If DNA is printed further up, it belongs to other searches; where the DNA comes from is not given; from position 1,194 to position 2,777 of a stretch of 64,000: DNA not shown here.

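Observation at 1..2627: Tandem HdrA-like paralogs in a qmoA-qmoB-like arrangement at the window edge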

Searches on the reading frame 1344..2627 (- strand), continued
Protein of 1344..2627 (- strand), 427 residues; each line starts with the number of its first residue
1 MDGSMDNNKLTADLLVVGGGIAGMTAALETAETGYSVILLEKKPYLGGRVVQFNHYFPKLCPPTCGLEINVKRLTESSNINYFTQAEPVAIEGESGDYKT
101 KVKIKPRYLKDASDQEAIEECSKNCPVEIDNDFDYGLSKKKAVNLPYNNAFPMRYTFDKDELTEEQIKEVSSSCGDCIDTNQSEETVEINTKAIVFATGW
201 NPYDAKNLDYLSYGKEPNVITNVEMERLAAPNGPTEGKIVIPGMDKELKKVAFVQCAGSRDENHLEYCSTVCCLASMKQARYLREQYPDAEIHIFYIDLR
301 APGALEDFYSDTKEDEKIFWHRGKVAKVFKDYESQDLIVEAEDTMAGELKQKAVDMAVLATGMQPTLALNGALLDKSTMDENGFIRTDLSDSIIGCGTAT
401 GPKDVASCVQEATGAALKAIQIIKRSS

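Call 57: find_related_loci(query=L001:2558-4822:+, collection=metagenome_contigs, flank=10000)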
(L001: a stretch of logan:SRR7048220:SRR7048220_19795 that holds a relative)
Query L001:2558-4822:+ (755 aa) in metagenome_contigs; peptide patterns used: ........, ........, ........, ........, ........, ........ (x = any residue, [..] = any of these).
600 stretches matched a pattern (row limit reached: there are more); 14 encode a relative of the query (tblastn E <= 1e-3); 14 distinct loci.
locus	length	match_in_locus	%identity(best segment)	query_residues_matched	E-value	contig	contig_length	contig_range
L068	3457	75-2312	54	4-753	0e+0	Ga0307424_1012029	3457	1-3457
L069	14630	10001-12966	54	4-753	0e+0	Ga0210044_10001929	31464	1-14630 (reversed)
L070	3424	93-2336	54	2-753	0e+0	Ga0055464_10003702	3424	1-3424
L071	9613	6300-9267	53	2-753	0e+0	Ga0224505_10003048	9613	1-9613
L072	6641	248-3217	54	4-753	0e+0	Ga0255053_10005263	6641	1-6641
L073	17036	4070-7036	53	4-753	0e+0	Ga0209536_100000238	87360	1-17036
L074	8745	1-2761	53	4-753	0e+0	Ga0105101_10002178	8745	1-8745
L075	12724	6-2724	51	4-753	0e+0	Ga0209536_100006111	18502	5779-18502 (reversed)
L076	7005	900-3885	50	4-753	0e+0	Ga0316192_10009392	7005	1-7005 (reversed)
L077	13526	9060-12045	50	4-753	0e+0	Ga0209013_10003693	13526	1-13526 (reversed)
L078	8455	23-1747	52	139-753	0e+0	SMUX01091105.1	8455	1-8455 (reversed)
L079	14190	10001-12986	50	4-753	0e+0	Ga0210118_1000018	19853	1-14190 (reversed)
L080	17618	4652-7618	54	4-753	0e+0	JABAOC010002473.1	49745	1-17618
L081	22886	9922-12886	64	1-755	0e+0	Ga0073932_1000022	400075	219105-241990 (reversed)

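Call 61: predict_structure(alignment_id=A1)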
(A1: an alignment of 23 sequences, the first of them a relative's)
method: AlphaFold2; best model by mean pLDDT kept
length: 777 residues; sequences in the alignment: 23
mean_pLDDT: 90.8   pTM: 0.52
mean pLDDT of the five models: 90.8, 90.0, 89.8, 89.5, 88.0
residues with pLDDT >= 90: 537; 70-90: 232; 50-70: 6; < 50: 2
segments of 3 or more residues with pLDDT < 50: none
pLDDT, mean of each block of 10 residues (from residue 1): 70 85 85 84 88 91 88 91 91 89 91 83 84 81 78 87 79 87 88 91 90 89 92 90 91 91 93 93 92 94 94 92 93 93 94 93 94 95 94 96 94 94 93 94 93 84 94 90 87 87 92 94 87 93 93 95 94 93 95 94 96 94 95 96 97 93 96 95 92 94 93 93 94 93 94 92 92 72
secondary structure, 60 per line:
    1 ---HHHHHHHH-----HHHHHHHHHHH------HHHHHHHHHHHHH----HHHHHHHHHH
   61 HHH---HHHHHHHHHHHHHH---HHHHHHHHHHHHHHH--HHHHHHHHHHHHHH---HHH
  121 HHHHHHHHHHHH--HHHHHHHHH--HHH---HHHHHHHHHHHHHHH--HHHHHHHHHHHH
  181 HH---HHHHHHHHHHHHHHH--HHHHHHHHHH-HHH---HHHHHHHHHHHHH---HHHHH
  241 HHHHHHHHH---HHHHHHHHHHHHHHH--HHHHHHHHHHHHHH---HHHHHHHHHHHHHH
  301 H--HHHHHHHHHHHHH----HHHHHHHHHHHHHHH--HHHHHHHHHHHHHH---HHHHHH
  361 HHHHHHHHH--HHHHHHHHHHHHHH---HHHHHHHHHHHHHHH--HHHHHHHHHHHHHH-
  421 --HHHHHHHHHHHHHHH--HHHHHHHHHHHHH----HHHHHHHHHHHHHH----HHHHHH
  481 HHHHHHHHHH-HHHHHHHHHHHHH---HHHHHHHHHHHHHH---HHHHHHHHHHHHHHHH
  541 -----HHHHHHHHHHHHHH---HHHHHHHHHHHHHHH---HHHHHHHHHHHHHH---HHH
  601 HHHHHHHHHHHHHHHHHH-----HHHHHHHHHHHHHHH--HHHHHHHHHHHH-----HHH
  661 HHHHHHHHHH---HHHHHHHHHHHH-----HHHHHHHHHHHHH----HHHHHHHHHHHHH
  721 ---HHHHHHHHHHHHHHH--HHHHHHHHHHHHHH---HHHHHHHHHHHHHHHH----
elements in order (helices of 4 or more, strands of 3 or more residues): H4-11 H17-27 H34-46 H51-63 H67-80 H84-98 H101-114 H118-132 H135-143 H152-166 H169-182 H186-200 H203-212 H220-232 H236-249 H253-267 H270-283 H287-301 H304-316 H321-335 H338-351 H355-369 H372-385 H389-403 H406-419 H423-437 H440-452 H457-470 H475-490 H492-504 H508-521 H525-540 H546-559 H563-577 H581-594 H598-618 H624-638 H641-652 H658-670 H674-685 H691-703 H708-720 H724-738 H741-754 H758-773

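Call 64: fold_search(model_id=the predicted structure, library=pdb)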
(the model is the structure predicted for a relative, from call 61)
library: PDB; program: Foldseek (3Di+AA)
matches with E <= 10: 1424; with E <= 0.001: 141
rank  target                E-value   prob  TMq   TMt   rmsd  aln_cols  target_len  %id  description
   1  9hvq_Q                4.4e-09  1.00  0.15  0.14  30.5       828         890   13  Structure of the transcribing Pol II-DSIF-PAF-SPT6-RECQL5 complex (released 2025-07-16)
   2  4buj_B                4.6e-09  1.00  0.16  0.11  29.2       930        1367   12  Crystal structure of the S. cerevisiae Ski2-3-8 complex (released 2013-08-28)
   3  4buj_F                1.5e-08  1.00  0.16  0.11  29.8       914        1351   13  Crystal structure of the S. cerevisiae Ski2-3-8 complex (released 2013-08-28)
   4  9rtt_Q                1.5e-08  1.00  0.15  0.14  30.2       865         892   14  Activated Elongation Complex with IWS1 and ELOF1 (released 2025-09-03)
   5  7qdz_B                2.6e-08  1.00  0.19  0.14  27.4       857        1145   12  80S-bound human SKI complex in the closed state (released 2022-02-09)
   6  7qdr_B                2.9e-08  1.00  0.15  0.11  32.4       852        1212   14  Apo human SKI complex in the closed state (released 2022-02-02)
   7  9g8r_B                4.2e-08  1.00  0.15  0.12  30.1       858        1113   14  human SKI7-SKI238 complex in the open state (released 2024-10-16)
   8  6ted_Q                6.2e-08  1.00  0.16  0.14  31.8       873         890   12  Structure of complete, activated transcription complex Pol II-DSIF-PAF-SPT6 uncovers allosteric elongation activation  (released 2020-07-22)
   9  8fgw_D                6.5e-08  1.00  0.21  0.14  35.5       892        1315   13  Human IFT-A complex structures provide molecular insights into ciliary transport (released 2023-02-22)
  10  7qds_B                7.2e-08  1.00  0.19  0.16  27.5       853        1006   13  Apo human SKI complex in the open state (released 2022-02-02)
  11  8hmd_C                1.1e-07  1.00  0.15  0.10  37.1       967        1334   13  base module state 2 of Tetrahymena IFT-A (released 2023-06-14)
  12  8bbg_D                1.7e-07  1.00  0.20  0.14  34.5       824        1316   14  Structure of the IFT-A complex; anterograde IFT-A train model (released 2022-12-21)
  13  7xn7_q                1.7e-07  1.00  0.14  0.13  28.1       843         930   12  RNA polymerase II elongation complex containing Spt4/5, Elf1, Spt6, Spn1 and Paf1C (released 2022-09-07)
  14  9g8o_B                2.1e-07  1.00  0.19  0.17  27.6       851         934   12  human 40S ribosome bound by a SKI238-exosome complex (released 2024-10-16)
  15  8q9t_E                2.1e-07  1.00  0.17  0.14  31.7       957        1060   12  CryoEM structure of a S. Cerevisiae Ski238 complex bound to RNA (released 2023-11-29)
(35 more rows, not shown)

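Call 68: search_protein_representatives(alignment_id=A1)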
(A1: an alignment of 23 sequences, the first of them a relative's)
Query: 23 sequences, 778 profile positions. Proteins with E-value up to 0.001 (for the whole library): 849; up to 1e-10: 415; up to 1e-30: 141. The best 150 are listed.
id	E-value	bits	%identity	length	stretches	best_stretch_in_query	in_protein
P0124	0.0e+00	1202.7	-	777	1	1-778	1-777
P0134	0.0e+00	1091.0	-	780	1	1-778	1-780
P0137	0.0e+00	1034.6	-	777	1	1-778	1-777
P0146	1.8e-295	998.9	-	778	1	1-778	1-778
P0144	7.2e-294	993.6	-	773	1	1-776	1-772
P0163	3.1e-276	935.2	-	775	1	1-776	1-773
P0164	5.1e-276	934.5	-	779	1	1-778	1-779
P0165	3.6e-273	925.1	-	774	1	1-771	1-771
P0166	6.1e-267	904.5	-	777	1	1-778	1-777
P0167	1.3e-260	883.6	-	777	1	1-775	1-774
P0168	8.7e-260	880.8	-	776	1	1-776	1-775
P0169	2.0e-257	873.1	-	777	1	1-778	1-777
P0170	9.4e-256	867.5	-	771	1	1-776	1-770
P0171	1.3e-252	857.2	-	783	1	1-778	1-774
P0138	1.6e-252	856.8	-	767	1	1-769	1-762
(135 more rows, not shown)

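Call 69: find_encoding_contigs(protein=P0078, flank=10000, max_places=2)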
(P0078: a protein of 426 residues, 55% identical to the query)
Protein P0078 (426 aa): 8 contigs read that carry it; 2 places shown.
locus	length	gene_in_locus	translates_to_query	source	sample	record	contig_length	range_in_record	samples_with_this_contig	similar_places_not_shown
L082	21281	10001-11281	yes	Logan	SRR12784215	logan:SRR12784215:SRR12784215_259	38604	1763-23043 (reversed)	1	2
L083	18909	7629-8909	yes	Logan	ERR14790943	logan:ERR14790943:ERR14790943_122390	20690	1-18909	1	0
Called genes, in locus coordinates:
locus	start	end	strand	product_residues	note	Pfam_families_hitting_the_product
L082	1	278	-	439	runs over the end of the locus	PF08245:Mur_ligase_M, PF02875:Mur_ligase_C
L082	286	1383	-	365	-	PF00389:2-Hacid_dh, PF02826:2-Hacid_dh_C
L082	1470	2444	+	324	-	-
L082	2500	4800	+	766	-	PF14870:PSII_BNR (faint), PF15902:Sortilin-Vps10 (faint), PF19081:Ig_7 (faint), PF22073:Cep192_D4, PF18962:Por_Secre_tail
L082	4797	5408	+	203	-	PF03193:RsgA_GTPase (faint), PF01926:MMR_HSR1, PF02421:FeoB_N (weak)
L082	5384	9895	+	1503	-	PF05359:DUF748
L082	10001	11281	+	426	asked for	PF00890:FAD_binding_2, PF01134:GIDA (faint), PF01266:DAO, PF01494:FAD_binding_3 (weak), PF01946:Thi4 (weak), PF07992:Pyr_redox_2 (weak), PF12831:FAD_oxidored, PF13450:NAD_binding_8, +3 more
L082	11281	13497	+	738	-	PF00037:Fer4 (faint), PF07992:Pyr_redox_2, PF00890:FAD_binding_2 (weak), PF01266:DAO (weak), PF12831:FAD_oxidored (weak), PF13450:NAD_binding_8 (weak), PF13187:Fer4_9, PF02662:FlpD, +7 more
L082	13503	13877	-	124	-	PF00072:Response_reg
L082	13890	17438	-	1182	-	PF13426:PAS_9, PF08447:PAS_3, PF13426:PAS_9, PF00989:PAS, PF08447:PAS_3, PF08448:PAS_4, PF13188:PAS_8, PF13426:PAS_9, +13 more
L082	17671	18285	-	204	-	PF04264:YceI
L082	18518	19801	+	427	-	PF00285:Citrate_synt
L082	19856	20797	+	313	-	PF00056:Ldh_1_N, PF02866:Ldh_1_C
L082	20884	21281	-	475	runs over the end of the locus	PF00224:PK, PF02887:PK_C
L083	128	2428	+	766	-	PF14870:PSII_BNR (faint), PF15902:Sortilin-Vps10 (faint), PF19081:Ig_7 (faint), PF22073:Cep192_D4, PF18962:Por_Secre_tail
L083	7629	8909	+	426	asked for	PF00890:FAD_binding_2, PF01134:GIDA (faint), PF01266:DAO, PF01494:FAD_binding_3 (weak), PF01946:Thi4 (weak), PF07992:Pyr_redox_2 (weak), PF12831:FAD_oxidored, PF13450:NAD_binding_8, +3 more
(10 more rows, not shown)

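Call 74: search_protein_families(library=ncbifam, proteins=[L060:16128-17060:+, L065:8812-9708:+, L060:17158-18492:+, P0121, L001:2558-4822:+], max_evalue=0.00001)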
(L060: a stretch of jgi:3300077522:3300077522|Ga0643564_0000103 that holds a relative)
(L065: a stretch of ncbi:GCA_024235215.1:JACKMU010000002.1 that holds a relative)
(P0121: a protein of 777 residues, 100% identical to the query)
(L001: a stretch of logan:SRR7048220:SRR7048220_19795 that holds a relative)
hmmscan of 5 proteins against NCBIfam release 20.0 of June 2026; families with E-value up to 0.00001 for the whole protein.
L060:16128-17060:+ (311 aa): 10 families
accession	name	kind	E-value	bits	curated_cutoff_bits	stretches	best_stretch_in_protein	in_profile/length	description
NF004749.0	PRK06080.1-1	equivalog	7.6e-31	107.4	277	1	5-308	17-307/311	1,4-dihydroxy-2-naphthoate polyprenyltransferase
NF004751.0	PRK06080.1-3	equivalog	7.3e-25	88.1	264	1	7-307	10-294/296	1,4-dihydroxy-2-naphthoate polyprenyltransferase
NF009926.0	PRK13387.1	equivalog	1.1e-23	83.9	316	1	22-308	18-313/317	1,4-dihydroxy-2-naphthoate polyprenyltransferase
NF004752.0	PRK06080.1-4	subfamily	3.5e-20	72.9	289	1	23-304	19-296/300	1,4-dihydroxy-2-naphthoate polyprenyltransferase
NF004617.0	PRK05951.1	equivalog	8.7e-20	71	239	1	25-276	30-272/306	prenyltransferase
TIGR00751.1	menA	equivalog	1.4e-16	60.8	102.15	1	19-304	5-283/284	1,4-dihydroxy-2-naphthoate octaprenyltransferase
NF004753.0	PRK06080.1-5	equivalog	3.3e-16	59.3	555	1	12-309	16-306/312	1,4-dihydroxy-2-naphthoate polyprenyltransferase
NF004750.0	PRK06080.1-2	equivalog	5e-15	55.6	346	1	7-308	6-300/301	1,4-dihydroxy-2-naphthoate polyprenyltransferase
TIGR02235.1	menA_cyano-plnt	equivalog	2.2e-12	46.9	225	1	10-270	2-247/285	2-carboxy-1,4-naphthoquinone phytyltransferase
NF004754.0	PRK06080.1-6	equivalog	2.3e-12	46.9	522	1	5-308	7-303/308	1,4-dihydroxy-2-naphthoate polyprenyltransferase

L065:8812-9708:+ (299 aa): 22 families
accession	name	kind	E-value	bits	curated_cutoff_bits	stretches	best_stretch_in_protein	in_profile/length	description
TIGR01473.1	cyoE_ctaB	equivalog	5.2e-97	325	210.3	1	18-295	2-281/281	heme o synthase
NF003349.0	PRK04375.1-2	equivalog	7e-95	317.8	246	1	14-297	23-312/318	heme o synthase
NF003348.0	PRK04375.1-1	equivalog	1.1e-66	225.3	285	1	16-296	3-284/292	heme o synthase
TIGR01474.1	ubiA_proteo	equivalog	1.2e-25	90.6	275.45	1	22-294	10-280/282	4-hydroxybenzoate octaprenyltransferase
NF009524.0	PRK12886.1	equivalog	2.1e-20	73.3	387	1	34-297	26-286/291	prenyltransferase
TIGR01475.1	ubiA_other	subfamily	7.9e-18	64.9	180.8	1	21-293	7-277/282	UbiA-like polyprenyltransferase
NF009521.0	PRK12882.1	equivalog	2.5e-17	63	296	1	17-288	6-273/280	geranylgeranylglycerol-phosphate geranylgeranyltransferase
NF041586.1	MqnP_DT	exception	3.1e-17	63.2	430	1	18-286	2-266/277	menaquinone biosynthesis prenyltransferase MqnP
NF009523.0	PRK12884.1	equivalog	3.7e-17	62.4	269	1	18-293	6-275/279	prenyltransferase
NF009526.0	PRK12888.1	equivalog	3.8e-16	59.4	364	1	34-260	37-259/301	4-hydroxybenzoate octaprenyltransferase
NF009514.0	PRK12873.1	equivalog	1.6e-12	47.4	246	1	22-293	19-293/297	4-hydroxybenzoate polyprenyltransferase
NF041584.1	MqnP_SCO4491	exception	1.9e-12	47.5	420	1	34-260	25-247/285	menaquinone biosynthesis prenyltransferase MqnP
NF009522.0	PRK12883.1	equivalog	3.3e-10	39.9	353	1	18-276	5-255/279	geranylgeranylglycerol-phosphate geranylgeranyltransferase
NF041585.1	MqnP_Cj_Hp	exception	8.6e-10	38.5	375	1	43-255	33-241/281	menaquinone biosynthesis prenyltransferase MqnP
NF009515.0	PRK12874.1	equivalog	4.3e-09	36.1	392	1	40-219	37-213/291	4-hydroxybenzoate polyprenyltransferase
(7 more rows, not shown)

L060:17158-18492:+ (445 aa): 1 family
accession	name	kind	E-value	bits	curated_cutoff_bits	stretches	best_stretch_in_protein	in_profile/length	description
TIGR00698.1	TIGR00698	subfamily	3.4e-27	95.6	232.6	1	90-431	3-327/335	YeiH family putative sulfate export transporter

P0121 (777 aa): 0 families

L001:2558-4822:+ (755 aa): 22 families
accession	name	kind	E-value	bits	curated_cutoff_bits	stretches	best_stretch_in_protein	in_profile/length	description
NF040770.1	hetero_SS_HdrA2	exception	1.1e-130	437.1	1100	3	235-420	310-501/777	CoB-CoM heterodisulfide reductase HdrA2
NF041891.1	hdrA_Methbact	equivalog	7.4e-89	298.9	1300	3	234-423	306-500/762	ferredoxin:CoB-CoM heterodisulfide reductase subunit HdrA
NF041778.1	hetero_SS_HdrA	equivalog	5.6e-79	265.9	1400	3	236-428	321-519/771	ferredoxin:CoB-CoM heterodisulfide reductase subunit HdrA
NF045873.1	F420_non_VhuD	exception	1.1e-13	51.5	215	1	621-753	2-131/132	F420-non-reducing hydrogenase iron-sulfur subunit VhuD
NF040864.1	HgcB_ferredoxin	equivalog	6.6e-08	32.3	99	1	543-606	13-75/93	mercury methylation ferredoxin HgcB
TIGR00402.1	napF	equivalog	2.1e-07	31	102.2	1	513-594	8-87/149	ferredoxin-type protein NapF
NF045874.1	Vhu_polyferre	exception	2.6e-07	29.7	600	1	543-595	29-80/381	F420-non-reducing hydrogenase associated-polyferredoxin VhuB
TIGR03997.1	mycofact_OYE_2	equivalog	3.6e-07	29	793.15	1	138-181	380-423/645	mycofactocin system FadH/OYE family oxidoreductase 2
TIGR02179.1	PorD_KorD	subfamily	4.7e-07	29.8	60.05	1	539-592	20-73/78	2-oxoacid:acceptor oxidoreductase, delta subunit, pyruvate/2-ketoisovalerate family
NF040684.1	PorD_Arch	equivalog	8.6e-07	29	120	1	539-592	27-80/85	pyruvate synthase subunit PorD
NF005560.0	PRK07233.1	equivalog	1.1e-06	27.8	252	1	139-176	2-39/435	hypothetical protein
NF058577.1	FdxA_fam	equivalog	3.1e-06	27.3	65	0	544-587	7-49/52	4Fe-4S ferredoxin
NF045599.1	bili_reduct_long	exception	3.2e-06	25.7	750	0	138-177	382-421/641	bilirubin reductase, long form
NF038196.1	ferrodoxin_EFR1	subfamily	4.6e-06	26.8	75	0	544-595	184-233/242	EFR1 family ferrodoxin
NF004789.0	PRK06134.1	subfamily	4.6e-06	25.5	747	1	137-174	12-49/581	FAD-dependent oxidoreductase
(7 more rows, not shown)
